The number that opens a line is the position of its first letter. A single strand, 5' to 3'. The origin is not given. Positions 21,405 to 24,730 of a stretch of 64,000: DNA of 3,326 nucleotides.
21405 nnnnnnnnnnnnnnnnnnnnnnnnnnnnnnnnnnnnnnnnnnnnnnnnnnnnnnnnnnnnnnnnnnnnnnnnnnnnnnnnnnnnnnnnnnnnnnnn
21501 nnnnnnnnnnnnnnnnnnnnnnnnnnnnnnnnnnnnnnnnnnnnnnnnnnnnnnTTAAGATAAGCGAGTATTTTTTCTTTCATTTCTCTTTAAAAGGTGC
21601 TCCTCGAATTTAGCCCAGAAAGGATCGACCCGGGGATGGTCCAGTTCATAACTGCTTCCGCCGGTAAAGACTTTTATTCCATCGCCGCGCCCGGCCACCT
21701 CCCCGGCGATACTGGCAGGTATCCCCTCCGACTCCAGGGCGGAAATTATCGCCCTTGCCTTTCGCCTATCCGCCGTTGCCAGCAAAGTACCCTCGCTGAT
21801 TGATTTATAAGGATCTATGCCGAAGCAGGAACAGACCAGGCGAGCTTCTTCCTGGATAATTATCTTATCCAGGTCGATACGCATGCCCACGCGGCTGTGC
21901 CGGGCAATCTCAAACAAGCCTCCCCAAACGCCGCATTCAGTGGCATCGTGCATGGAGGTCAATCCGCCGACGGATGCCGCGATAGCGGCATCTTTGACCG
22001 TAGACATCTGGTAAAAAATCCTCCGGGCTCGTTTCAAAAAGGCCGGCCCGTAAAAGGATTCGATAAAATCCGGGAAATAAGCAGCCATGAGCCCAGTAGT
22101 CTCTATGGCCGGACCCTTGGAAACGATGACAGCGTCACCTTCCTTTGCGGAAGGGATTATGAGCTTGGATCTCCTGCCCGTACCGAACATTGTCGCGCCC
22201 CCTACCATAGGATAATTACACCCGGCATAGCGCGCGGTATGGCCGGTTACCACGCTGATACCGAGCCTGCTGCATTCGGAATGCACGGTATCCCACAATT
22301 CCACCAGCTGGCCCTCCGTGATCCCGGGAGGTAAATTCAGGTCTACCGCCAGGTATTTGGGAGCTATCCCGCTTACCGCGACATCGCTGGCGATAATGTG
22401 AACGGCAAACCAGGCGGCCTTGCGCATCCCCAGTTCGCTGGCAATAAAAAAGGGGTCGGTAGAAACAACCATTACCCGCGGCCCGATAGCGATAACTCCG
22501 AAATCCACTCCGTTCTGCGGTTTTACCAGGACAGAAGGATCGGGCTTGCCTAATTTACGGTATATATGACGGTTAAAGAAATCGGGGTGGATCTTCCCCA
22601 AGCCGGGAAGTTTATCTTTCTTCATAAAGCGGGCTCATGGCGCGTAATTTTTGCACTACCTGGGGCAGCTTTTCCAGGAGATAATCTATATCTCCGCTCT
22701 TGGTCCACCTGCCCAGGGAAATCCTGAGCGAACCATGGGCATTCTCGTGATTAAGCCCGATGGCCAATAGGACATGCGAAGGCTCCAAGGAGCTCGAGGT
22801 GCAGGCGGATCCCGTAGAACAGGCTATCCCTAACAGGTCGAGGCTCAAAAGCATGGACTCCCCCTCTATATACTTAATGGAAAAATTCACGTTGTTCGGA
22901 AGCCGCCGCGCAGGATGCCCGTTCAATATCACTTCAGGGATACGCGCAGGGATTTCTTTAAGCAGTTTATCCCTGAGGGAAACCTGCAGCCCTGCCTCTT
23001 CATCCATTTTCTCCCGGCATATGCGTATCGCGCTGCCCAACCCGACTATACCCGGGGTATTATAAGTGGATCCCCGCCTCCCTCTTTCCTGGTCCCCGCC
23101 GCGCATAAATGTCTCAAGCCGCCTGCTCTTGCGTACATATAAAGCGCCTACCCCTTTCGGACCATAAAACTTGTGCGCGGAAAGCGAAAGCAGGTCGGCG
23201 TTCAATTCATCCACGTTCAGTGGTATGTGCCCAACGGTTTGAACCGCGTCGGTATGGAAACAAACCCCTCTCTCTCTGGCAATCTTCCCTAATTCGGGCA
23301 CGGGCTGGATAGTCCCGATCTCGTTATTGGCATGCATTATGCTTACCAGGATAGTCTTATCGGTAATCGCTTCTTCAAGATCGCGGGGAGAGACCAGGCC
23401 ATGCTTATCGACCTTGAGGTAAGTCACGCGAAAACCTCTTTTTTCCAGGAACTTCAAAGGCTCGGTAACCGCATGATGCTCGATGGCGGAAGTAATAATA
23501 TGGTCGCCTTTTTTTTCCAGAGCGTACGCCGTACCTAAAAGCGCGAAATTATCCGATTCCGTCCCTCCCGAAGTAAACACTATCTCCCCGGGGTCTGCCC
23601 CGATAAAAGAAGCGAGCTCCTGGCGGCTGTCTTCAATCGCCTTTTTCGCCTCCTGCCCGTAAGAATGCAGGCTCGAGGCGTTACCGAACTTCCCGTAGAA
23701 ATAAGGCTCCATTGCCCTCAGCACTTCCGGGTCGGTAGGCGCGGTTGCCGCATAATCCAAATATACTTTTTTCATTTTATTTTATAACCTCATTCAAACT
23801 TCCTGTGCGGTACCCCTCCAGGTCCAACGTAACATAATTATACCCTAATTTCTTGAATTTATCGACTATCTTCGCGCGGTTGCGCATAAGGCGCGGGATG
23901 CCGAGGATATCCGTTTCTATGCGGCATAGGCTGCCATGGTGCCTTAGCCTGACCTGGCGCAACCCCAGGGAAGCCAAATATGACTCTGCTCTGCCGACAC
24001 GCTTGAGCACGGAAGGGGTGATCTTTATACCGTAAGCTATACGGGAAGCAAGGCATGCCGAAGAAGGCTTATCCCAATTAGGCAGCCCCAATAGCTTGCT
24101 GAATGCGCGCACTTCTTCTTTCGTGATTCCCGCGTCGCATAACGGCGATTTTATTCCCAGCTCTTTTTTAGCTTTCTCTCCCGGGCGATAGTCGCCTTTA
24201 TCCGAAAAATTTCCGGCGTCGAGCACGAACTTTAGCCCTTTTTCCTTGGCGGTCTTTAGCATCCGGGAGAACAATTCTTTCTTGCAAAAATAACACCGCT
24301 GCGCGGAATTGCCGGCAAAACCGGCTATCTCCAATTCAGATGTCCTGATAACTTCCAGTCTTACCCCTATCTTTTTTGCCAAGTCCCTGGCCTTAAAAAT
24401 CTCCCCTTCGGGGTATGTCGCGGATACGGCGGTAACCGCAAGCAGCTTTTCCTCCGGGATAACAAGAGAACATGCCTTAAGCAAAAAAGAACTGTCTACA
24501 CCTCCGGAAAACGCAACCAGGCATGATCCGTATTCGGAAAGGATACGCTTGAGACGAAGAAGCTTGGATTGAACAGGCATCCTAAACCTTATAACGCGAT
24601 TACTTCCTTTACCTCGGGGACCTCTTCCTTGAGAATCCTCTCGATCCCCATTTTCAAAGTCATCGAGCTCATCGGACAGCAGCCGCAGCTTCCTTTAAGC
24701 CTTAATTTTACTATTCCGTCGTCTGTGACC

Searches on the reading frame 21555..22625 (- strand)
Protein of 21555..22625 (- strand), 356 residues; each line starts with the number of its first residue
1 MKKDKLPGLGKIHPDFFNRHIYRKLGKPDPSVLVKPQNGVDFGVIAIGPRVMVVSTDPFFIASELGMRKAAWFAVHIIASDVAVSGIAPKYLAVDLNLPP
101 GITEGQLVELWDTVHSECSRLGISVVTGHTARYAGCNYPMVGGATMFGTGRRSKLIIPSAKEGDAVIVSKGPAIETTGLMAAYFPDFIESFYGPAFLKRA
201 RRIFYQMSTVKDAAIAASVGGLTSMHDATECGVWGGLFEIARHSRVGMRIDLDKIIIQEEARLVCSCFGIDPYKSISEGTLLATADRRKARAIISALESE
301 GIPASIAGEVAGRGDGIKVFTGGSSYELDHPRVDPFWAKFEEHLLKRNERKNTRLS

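Call 3: search_protein_families(library=ncbifam, proteins=[window:21555-22625:-])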
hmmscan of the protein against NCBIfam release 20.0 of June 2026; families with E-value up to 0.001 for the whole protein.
window:21555-22625:- (356 aa): 13 families
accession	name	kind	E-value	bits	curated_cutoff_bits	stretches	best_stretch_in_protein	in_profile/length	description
TIGR02124.1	hypE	equivalog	1.2e-21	77.1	251.6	1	41-314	35-304/332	hydrogenase expression/formation protein HypE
TIGR01379.1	thiL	equivalog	2.7e-15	56.1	184.15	1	66-326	56-309/320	thiamine-phosphate kinase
TIGR00476.1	selD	equivalog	4e-12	46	125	1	18-263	21-259/311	selenide, water dikinase SelD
NF004353.0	PRK05731.2-2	equivalog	1.1e-10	41.1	301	1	37-328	17-294/311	thiamine-phosphate kinase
NF004351.0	PRK05731.1-4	equivalog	2.6e-10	39.9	324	1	75-279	79-271/321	thiamine-phosphate kinase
NF010705.0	PRK14105.1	equivalog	7e-07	28.4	291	0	209-319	224-335/345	selenide, water dikinase SelD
TIGR03267.1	methan_mark_2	hypoth_equivalog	1.3e-06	27.7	365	1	108-311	112-296/323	methanogenesis marker 2 protein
TIGR04049.1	AIR_rel_sll0787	hypoth_equivalog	2.7e-05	23.4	321.3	1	70-312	75-292/318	sll0787 family AIR synthase-like protein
NF002290.1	PRK01213.1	equivalog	0.00016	20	648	1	40-313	424-692/723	phosphoribosylformylglycinamidine synthase subunit PurL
NF004354.0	PRK05731.2-3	equivalog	0.00017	21.1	204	1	56-132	30-111/273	thiamine-phosphate kinase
NF002098.0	PRK00943.1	equivalog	0.00024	20.1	299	1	27-259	37-259/347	selenide, water dikinase SelD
TIGR01736.1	FGAM_synth_II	equivalog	0.00043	18.7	525.75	1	41-309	420-684/718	phosphoribosylformylglycinamidine synthase subunit PurL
NF004350.0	PRK05731.1-1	equivalog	0.0005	19.1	441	0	64-336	58-322/325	thiamine-phosphate kinase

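Call 4: search_protein_families(library=pfam, proteins=[window:21555-22625:-])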
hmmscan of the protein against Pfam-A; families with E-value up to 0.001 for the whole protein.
window:21555-22625:- (356 aa): 2 families
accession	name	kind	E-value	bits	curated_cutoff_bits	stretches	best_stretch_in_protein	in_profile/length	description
PF02769.27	AIRS_C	-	6.5e-21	75.5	23.1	1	161-315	1-150/156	AIR synthase related protein, C-terminal domain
PF00586.29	AIRS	-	7.7e-12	46.1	24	1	41-144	3-107/112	AIR synthase related protein, N-terminal domain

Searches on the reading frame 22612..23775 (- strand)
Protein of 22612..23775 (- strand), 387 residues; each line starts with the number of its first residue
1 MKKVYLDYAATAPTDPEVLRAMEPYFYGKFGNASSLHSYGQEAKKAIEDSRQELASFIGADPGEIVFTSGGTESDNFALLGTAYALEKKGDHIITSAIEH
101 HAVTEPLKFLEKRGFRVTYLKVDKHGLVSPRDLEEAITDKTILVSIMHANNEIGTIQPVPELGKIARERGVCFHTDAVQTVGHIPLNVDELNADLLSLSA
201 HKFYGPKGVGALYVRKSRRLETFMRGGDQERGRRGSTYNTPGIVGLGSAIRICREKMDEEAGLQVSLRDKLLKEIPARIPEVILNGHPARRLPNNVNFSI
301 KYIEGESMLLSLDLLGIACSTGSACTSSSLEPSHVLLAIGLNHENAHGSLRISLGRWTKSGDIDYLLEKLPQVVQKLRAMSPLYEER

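Call 3: search_protein_families(library=ncbifam, proteins=[window:22612-23775:-])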
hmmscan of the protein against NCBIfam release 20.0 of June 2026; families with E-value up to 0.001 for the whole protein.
window:22612-23775:- (387 aa): 28 families (the best 25 are shown)
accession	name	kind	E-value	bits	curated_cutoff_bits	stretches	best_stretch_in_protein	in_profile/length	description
TIGR03402.1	FeS_nifS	equivalog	3.7e-168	559.1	530.75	1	4-383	1-379/379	cysteine desulfurase NifS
TIGR02006.1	IscS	equivalog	6.1e-142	473.4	643.2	1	3-385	4-386/402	IscS subfamily cysteine desulfurase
NF010611.0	PRK14012.1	equivalog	1e-140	469.3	548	1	3-385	6-390/406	IscS subfamily cysteine desulfurase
TIGR03235.1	DNA_S_dndA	equivalog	2.3e-118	395.5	480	1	5-354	1-353/353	cysteine desulfurase DndA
TIGR03403.1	nifS_epsilon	equivalog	2.3e-116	388.7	587.7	1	4-381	1-380/382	NifS family cysteine desulfurase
NF002806.0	PRK02948.1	subfamily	1.3e-102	343.6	304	1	4-376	2-374/381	IscS subfamily cysteine desulfurase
TIGR01977.1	am_tr_V_EF2568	hypoth_equivalog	1.1e-55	189.2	377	1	4-371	1-374/376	cysteine desulfurase family protein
TIGR01979.1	sufS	subfamily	4.8e-55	187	475.1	1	4-376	20-401/403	SufS family cysteine desulfurase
NF040779.1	Sec_lyase_SclA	exception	9.2e-43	146.6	525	1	4-374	1-377/378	selenocysteine lyase SclA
NF041166.1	f2_encap_cargo1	exception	9.9e-40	137.2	800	1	4-217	247-463/623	family 2A encapsulin nanocompartment cargo protein cysteine desulfurase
NF006791.0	PRK09295.1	equivalog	3.6e-37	128.4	661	1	4-327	25-366/406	cysteine desulfurase SufS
TIGR01976.1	am_tr_V_VC1184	hypoth_equivalog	1.2e-33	117.1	352.35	1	3-218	19-235/401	cysteine desulfurase-like protein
NF008126.0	PRK10874.1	equivalog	3.9e-31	108.6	607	1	2-222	19-241/401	cysteine desulfurase CsdA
TIGR03392.1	FeS_syn_CsdA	equivalog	1.3e-28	100.3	493.6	1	2-222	16-238/398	cysteine desulfurase CsdA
TIGR04343.1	egtE_PLP_lyase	equivalog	2.2e-17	62.9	400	1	42-216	51-217/370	ergothioneine biosynthesis PLP-dependent enzyme EgtE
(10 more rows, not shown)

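Call 4: search_protein_families(library=pfam, proteins=[window:22612-23775:-])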
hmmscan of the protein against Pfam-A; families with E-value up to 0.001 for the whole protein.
window:22612-23775:- (387 aa): 3 families
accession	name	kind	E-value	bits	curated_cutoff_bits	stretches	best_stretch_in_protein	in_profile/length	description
PF00266.25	Aminotran_5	-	4.9e-91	305.9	21.5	1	4-366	1-371/371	Aminotransferase class-V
PF01041.23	DegT_DnrJ_EryC1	-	3.9e-07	30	19.8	1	52-182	31-151/360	DegT/DnrJ/EryC1/StrS aminotransferase family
PF01212.27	Beta_elim_lyase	-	4.2e-05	23.4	27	1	64-177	49-169/288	Beta-eliminating lyase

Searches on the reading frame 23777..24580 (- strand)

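Call 3: search_protein_families(library=ncbifam, proteins=[window:23777-24580:-])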
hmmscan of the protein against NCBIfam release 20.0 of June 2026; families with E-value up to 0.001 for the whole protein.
window:23777-24580:- (267 aa): 2 families
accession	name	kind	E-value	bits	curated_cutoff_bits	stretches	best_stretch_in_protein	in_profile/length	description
TIGR00268.2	TIGR00268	equivalog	1.1e-92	310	150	1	6-263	2-259/259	ATP-dependent sacrificial sulfur transferase LarE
NF010587.0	PRK13980.1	equivalog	1e-05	24.9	255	1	19-82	33-96/267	NAD+ synthase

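Call 4: search_protein_families(library=pfam, proteins=[window:23777-24580:-])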
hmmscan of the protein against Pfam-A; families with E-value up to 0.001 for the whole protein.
window:23777-24580:- (267 aa): 1 family
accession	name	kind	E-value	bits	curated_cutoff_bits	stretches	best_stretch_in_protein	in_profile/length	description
PF02540.23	NAD_synthase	-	7e-05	22.5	21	1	19-83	20-84/242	NAD synthase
